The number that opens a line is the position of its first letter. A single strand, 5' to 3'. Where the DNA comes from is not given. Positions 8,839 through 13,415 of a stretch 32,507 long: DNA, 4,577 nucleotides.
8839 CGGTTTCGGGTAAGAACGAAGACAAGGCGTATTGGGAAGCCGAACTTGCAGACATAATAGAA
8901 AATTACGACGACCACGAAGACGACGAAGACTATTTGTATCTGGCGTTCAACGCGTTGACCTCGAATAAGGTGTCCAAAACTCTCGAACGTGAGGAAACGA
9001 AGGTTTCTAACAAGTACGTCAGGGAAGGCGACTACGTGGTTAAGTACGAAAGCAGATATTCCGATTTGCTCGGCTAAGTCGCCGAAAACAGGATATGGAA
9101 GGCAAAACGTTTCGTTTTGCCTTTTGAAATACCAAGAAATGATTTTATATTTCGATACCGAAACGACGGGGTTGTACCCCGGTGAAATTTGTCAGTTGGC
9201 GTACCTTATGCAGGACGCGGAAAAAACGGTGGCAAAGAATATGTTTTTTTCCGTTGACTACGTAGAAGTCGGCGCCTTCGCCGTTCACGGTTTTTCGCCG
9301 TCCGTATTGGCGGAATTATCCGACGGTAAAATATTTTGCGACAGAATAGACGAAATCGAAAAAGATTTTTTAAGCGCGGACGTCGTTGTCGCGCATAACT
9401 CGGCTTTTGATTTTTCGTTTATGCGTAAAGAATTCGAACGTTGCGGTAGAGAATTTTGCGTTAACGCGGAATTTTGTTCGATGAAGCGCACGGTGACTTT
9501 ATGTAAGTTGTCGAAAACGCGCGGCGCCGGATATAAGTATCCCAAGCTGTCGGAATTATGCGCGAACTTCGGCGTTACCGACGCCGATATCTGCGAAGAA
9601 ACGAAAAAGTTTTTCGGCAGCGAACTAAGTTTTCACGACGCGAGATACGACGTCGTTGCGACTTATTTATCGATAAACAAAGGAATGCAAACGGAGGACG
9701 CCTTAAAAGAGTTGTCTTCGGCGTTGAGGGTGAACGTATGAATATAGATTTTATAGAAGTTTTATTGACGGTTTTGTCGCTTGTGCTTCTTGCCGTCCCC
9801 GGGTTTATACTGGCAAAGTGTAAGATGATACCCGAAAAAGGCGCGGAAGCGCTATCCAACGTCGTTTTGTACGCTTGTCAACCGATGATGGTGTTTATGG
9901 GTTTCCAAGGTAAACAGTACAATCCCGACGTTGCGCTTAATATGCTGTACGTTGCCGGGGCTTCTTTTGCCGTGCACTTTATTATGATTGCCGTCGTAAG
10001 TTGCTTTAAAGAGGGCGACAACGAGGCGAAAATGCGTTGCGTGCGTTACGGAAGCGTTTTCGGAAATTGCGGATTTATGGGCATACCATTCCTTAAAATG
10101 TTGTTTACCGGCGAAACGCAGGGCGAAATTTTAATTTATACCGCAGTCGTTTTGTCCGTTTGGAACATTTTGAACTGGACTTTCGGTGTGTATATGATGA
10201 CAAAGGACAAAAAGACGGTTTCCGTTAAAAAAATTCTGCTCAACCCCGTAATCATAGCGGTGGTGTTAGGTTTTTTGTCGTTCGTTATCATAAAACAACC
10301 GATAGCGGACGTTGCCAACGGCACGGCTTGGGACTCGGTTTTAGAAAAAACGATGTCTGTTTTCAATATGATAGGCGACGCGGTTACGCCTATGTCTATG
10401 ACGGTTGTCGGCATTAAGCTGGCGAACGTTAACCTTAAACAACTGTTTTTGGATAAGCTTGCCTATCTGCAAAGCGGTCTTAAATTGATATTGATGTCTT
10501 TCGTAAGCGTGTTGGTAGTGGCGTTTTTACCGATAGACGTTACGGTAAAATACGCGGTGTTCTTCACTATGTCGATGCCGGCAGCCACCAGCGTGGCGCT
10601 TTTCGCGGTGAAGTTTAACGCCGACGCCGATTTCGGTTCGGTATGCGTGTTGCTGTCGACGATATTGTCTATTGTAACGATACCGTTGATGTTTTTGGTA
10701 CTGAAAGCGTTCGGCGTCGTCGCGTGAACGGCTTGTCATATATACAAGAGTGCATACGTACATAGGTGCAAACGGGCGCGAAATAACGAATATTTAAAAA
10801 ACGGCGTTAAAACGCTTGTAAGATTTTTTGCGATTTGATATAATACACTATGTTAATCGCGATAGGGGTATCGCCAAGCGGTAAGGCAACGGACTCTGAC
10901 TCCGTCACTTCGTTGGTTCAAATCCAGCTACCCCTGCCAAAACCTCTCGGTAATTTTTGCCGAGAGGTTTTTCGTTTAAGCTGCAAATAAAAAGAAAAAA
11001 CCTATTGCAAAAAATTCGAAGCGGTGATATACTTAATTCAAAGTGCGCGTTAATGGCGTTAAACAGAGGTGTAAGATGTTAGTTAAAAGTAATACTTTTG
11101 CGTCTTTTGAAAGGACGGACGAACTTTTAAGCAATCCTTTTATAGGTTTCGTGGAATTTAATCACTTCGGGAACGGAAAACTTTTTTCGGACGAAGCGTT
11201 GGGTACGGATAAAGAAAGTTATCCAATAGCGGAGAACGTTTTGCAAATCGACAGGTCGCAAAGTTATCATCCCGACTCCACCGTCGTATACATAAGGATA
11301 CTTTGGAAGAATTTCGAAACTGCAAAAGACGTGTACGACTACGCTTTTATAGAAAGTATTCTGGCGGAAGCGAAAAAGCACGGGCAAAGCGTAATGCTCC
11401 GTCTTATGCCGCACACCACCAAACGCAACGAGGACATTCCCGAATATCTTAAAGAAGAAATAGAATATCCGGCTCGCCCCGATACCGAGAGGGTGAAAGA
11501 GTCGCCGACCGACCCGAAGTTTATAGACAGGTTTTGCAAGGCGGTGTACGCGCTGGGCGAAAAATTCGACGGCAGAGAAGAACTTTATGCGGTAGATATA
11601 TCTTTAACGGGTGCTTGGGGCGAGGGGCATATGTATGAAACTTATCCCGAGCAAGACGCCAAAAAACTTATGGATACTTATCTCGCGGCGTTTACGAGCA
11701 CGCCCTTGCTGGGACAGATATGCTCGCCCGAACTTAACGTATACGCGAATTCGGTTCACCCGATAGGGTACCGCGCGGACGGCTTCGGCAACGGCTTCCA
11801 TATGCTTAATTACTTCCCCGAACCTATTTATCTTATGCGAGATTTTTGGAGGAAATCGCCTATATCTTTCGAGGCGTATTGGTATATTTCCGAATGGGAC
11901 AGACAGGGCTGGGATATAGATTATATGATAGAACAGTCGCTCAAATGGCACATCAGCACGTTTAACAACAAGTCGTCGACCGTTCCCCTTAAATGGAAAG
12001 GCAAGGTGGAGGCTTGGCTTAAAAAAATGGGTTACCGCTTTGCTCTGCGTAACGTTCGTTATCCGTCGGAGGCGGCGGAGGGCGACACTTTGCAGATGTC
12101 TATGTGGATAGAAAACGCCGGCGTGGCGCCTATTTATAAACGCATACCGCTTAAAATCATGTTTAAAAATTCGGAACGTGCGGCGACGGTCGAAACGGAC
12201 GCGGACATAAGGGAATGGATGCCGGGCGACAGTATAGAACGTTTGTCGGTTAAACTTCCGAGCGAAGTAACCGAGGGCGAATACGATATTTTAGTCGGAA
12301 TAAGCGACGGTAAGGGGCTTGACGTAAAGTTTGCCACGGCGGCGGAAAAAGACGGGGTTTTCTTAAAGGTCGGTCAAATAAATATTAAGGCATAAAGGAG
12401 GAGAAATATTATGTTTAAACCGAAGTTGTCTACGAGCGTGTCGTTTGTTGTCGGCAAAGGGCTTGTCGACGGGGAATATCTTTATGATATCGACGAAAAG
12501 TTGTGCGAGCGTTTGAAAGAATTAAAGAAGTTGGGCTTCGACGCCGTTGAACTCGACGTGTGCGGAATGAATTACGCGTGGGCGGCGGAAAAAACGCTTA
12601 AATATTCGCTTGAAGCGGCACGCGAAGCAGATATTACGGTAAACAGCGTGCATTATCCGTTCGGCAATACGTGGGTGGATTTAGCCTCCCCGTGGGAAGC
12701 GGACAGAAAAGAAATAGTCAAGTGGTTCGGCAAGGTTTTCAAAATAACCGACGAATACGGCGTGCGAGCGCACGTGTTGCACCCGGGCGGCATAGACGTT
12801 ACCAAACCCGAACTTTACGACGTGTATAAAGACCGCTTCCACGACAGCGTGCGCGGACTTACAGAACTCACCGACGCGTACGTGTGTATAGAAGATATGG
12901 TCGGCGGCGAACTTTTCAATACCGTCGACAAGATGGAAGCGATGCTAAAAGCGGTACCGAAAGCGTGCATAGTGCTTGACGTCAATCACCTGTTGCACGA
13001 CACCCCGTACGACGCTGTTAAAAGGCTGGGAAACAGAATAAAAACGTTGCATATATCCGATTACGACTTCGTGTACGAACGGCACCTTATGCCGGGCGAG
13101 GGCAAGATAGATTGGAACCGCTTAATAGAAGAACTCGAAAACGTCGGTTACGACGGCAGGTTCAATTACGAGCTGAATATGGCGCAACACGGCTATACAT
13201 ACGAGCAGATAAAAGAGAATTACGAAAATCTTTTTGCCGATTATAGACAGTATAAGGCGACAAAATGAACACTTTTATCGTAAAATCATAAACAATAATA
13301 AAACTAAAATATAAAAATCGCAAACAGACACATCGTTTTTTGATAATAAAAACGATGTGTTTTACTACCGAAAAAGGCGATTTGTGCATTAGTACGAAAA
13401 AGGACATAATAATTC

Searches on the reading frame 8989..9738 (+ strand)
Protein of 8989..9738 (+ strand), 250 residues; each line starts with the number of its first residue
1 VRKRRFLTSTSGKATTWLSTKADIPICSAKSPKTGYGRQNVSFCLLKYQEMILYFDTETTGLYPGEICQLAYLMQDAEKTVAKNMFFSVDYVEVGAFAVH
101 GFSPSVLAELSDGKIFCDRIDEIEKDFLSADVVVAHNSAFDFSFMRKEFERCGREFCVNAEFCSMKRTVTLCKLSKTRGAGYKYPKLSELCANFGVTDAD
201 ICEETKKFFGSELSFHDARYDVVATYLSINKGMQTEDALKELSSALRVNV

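Call 17: search_protein_families(library=pfam, proteins=[window:8989-9738:+], max_evalue=0.001)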
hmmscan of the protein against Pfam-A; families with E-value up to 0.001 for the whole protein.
window:8989-9738:+ (250 aa): 2 families
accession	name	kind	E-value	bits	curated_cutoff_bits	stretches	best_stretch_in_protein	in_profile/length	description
PF00929.31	RNase_T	-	7.3e-09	36.8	24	1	54-197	2-146/164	Exonuclease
PF13482.12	RNase_H_2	-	3.7e-05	24.2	22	1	53-196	1-115/165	RNase_H superfamily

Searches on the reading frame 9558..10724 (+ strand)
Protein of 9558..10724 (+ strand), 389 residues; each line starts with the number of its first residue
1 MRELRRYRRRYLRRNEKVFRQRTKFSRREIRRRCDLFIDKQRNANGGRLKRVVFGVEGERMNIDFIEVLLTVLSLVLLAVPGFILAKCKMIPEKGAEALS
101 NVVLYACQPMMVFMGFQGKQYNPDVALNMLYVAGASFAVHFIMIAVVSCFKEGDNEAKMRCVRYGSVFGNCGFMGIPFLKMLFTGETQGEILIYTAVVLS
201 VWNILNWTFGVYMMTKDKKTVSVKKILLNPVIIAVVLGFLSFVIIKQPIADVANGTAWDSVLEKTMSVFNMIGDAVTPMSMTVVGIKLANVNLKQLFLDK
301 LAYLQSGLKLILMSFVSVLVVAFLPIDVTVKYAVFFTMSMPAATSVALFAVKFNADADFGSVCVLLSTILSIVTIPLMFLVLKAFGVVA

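Call 17: search_protein_families(library=pfam, proteins=[window:9558-10724:+], max_evalue=0.001)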
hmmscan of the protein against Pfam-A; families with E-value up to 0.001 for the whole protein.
window:9558-10724:+ (389 aa): 1 family
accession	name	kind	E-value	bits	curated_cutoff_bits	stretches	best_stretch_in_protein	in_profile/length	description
PF03547.23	Mem_trans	-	1.9e-26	92.9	25.7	2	221-378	195-342/343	Membrane transport protein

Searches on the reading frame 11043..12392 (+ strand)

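Call 17: search_protein_families(library=pfam, proteins=[window:11043-12392:+], max_evalue=0.001)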
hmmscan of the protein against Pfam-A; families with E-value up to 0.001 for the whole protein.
window:11043-12392:+ (450 aa): 2 families
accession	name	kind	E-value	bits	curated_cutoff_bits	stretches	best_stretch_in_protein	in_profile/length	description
PF16116.10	DUF4832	-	6.1e-24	85.4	29.2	1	292-424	58-201/216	Domain of unknown function (DUF4832)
PF16173.10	DUF4874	-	2.9e-06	27.5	30.1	1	31-218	1-147/159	Domain of unknown function (DUF4874)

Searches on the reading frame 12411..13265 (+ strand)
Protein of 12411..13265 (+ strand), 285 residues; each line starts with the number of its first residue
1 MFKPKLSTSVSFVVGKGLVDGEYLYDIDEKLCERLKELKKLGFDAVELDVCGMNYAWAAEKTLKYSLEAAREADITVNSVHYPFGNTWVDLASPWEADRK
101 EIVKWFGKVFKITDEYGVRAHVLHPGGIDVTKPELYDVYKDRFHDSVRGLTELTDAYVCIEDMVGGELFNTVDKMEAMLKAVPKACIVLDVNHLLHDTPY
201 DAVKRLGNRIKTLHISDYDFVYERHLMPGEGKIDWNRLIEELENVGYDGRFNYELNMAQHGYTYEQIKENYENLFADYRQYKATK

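Call 17: search_protein_families(library=pfam, proteins=[window:12411-13265:+], max_evalue=0.001)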
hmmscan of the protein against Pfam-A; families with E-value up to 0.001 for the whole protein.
window:12411-13265:+ (285 aa): 1 family
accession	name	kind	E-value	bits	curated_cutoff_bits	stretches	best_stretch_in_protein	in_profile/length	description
PF01261.30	AP_endonuc_2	-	1.2e-28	100.9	31.1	1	36-258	2-232/249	Xylose isomerase-like TIM barrel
